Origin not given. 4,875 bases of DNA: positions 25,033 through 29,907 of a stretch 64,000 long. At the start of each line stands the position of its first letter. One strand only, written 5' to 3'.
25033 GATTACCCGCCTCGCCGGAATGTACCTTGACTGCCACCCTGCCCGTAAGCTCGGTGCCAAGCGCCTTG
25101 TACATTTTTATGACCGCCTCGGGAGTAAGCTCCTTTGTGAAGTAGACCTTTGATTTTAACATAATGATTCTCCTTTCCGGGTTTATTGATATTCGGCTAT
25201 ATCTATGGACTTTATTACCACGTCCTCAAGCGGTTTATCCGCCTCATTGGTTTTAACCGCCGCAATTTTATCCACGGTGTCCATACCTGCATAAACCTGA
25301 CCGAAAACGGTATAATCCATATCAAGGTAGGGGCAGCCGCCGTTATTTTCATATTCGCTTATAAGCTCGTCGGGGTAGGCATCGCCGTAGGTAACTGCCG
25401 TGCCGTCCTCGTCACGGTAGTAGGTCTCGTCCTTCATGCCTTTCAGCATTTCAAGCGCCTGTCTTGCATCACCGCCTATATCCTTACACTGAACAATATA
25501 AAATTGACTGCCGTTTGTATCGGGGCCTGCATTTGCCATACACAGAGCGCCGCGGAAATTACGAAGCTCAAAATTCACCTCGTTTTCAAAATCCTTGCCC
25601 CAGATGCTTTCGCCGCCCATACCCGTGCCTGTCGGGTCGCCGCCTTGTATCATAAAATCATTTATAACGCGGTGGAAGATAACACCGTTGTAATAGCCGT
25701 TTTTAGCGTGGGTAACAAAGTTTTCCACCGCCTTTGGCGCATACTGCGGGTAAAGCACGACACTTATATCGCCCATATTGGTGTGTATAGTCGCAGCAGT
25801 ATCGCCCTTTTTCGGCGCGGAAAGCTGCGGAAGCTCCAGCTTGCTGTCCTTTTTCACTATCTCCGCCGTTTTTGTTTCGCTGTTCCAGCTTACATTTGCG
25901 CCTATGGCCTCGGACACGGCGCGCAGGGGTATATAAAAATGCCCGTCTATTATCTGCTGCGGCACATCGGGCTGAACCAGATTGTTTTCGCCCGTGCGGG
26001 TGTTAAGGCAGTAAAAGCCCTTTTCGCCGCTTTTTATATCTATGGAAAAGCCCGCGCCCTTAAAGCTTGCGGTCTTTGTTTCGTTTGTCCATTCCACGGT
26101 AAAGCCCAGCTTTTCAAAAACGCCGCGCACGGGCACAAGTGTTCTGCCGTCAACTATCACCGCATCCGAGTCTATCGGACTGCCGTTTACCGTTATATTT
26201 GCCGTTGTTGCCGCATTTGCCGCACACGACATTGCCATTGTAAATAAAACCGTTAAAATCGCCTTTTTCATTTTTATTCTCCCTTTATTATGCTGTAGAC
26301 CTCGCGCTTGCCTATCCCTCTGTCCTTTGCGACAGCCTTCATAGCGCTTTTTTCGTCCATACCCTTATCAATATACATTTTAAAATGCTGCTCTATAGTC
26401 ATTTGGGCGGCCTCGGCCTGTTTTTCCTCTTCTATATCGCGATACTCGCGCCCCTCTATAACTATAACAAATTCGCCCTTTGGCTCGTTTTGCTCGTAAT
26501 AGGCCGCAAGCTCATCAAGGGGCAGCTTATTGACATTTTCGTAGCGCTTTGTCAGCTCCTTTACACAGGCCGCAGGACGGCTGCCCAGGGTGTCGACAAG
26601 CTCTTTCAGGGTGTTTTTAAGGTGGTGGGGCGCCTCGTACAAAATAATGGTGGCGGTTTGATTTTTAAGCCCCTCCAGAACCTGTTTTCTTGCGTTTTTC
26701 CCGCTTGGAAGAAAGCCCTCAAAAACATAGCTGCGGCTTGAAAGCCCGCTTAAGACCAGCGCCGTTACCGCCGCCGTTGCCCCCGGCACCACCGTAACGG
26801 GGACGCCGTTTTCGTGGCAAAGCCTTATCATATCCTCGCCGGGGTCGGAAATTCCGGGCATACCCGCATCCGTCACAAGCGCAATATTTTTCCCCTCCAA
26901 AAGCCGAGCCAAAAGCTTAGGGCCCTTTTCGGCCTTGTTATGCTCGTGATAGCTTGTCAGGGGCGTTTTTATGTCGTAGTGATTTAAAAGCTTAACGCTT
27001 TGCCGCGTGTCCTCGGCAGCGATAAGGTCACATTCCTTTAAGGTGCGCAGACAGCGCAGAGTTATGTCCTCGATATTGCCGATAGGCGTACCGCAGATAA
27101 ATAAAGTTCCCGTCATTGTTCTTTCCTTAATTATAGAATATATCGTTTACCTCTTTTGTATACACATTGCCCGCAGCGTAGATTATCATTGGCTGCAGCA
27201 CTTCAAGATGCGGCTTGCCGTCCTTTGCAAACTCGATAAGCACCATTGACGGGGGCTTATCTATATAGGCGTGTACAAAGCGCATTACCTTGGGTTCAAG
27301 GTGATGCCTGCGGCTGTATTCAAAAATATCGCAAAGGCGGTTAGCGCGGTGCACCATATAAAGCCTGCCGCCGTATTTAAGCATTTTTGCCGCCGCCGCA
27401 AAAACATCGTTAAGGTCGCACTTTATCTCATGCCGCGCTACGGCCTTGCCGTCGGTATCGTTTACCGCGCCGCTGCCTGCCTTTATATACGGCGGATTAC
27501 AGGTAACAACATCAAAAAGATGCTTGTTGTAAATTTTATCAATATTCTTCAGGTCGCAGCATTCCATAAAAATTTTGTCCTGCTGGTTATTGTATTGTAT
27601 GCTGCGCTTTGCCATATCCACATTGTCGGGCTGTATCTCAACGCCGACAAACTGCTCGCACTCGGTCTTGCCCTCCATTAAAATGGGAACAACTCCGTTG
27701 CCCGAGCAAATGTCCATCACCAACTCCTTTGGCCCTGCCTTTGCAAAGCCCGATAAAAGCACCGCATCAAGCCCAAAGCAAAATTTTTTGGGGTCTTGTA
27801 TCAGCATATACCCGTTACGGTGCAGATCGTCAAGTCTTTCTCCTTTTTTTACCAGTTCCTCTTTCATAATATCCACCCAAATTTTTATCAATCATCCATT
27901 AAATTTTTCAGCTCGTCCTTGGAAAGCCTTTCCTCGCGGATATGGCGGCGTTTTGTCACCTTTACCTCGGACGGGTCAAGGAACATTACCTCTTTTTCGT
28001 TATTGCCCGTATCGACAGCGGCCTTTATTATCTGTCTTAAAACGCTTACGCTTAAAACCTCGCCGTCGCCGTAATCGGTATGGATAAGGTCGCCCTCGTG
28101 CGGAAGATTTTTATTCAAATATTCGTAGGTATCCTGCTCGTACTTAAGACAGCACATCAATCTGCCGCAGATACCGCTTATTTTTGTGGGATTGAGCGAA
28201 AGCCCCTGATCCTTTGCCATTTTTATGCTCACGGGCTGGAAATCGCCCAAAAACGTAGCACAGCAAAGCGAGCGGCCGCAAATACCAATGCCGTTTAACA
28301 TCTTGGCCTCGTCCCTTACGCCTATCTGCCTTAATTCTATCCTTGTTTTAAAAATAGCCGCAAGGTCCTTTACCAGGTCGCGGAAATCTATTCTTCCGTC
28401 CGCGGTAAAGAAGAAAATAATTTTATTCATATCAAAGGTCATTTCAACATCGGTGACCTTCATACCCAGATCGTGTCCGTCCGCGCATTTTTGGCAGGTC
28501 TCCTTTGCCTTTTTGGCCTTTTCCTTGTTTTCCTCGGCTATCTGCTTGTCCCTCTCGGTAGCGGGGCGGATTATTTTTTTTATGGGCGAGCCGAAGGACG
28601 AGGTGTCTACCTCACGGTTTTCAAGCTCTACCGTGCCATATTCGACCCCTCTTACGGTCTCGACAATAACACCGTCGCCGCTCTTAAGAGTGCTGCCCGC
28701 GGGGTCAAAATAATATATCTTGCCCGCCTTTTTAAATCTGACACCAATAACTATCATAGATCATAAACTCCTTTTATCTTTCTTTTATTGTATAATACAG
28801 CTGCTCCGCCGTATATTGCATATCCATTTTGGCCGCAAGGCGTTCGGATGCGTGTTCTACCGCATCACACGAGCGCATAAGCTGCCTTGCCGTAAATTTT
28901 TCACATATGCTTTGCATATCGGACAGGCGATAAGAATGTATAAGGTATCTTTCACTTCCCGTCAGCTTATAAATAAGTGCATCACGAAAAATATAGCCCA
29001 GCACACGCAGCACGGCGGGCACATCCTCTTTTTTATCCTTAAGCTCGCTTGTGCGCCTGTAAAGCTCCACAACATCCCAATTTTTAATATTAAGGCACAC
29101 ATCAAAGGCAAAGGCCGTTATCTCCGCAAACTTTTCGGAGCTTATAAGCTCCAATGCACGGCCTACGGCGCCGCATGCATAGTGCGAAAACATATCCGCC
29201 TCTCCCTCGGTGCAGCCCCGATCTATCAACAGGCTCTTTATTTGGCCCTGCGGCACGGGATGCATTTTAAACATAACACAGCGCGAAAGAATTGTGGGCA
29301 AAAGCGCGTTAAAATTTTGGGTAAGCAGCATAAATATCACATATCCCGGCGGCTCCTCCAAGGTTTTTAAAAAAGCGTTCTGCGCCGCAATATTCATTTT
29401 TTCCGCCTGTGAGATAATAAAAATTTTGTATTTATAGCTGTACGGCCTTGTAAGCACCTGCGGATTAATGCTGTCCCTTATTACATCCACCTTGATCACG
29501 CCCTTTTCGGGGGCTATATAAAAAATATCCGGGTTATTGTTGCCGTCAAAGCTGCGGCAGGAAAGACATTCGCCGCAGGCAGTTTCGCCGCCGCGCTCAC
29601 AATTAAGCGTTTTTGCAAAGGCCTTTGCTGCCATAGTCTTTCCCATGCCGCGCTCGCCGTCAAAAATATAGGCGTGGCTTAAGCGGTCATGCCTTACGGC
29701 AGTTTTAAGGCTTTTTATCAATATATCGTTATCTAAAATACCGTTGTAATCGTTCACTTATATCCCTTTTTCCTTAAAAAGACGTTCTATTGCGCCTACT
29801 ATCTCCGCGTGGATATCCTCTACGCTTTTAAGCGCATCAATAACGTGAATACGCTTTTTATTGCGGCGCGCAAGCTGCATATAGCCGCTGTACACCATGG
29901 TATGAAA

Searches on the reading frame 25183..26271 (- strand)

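Call 48: search_protein_families(library=pfam, proteins=[window:25183-26271:-], max_evalue=0.00001)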
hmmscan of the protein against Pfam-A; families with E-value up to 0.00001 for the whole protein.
window:25183-26271:- (362 aa): 2 families
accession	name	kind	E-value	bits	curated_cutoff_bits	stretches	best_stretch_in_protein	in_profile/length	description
PF00160.26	Pro_isomerase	-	3.3e-46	157.9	21.7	1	161-356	3-157/159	Cyclophilin type peptidyl-prolyl cis-trans isomerase/CLD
PF07833.16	Cu_amine_oxidN1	-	3.1e-36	124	24.2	2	27-138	1-108/108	Copper amine oxidase N-terminal domain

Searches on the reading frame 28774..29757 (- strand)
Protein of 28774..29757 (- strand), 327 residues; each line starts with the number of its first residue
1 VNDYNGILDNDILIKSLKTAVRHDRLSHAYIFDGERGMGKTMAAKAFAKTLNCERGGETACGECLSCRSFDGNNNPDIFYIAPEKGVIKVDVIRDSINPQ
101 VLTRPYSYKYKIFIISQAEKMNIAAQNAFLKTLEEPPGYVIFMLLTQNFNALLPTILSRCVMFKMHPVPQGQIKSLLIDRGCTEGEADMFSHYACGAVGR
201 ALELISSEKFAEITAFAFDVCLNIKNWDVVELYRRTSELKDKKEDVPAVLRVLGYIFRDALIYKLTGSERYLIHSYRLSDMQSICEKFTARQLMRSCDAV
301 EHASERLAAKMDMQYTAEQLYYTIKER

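Call 48: search_protein_families(library=pfam, proteins=[window:28774-29757:-], max_evalue=0.00001)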
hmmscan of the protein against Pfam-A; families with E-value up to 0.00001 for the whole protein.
window:28774-29757:- (327 aa): 1 family
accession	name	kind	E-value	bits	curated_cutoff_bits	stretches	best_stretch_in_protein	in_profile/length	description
PF13177.12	DNA_pol3_delta2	-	9.6e-53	178.9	27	1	12-168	4-160/161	DNA polymerase III, delta subunit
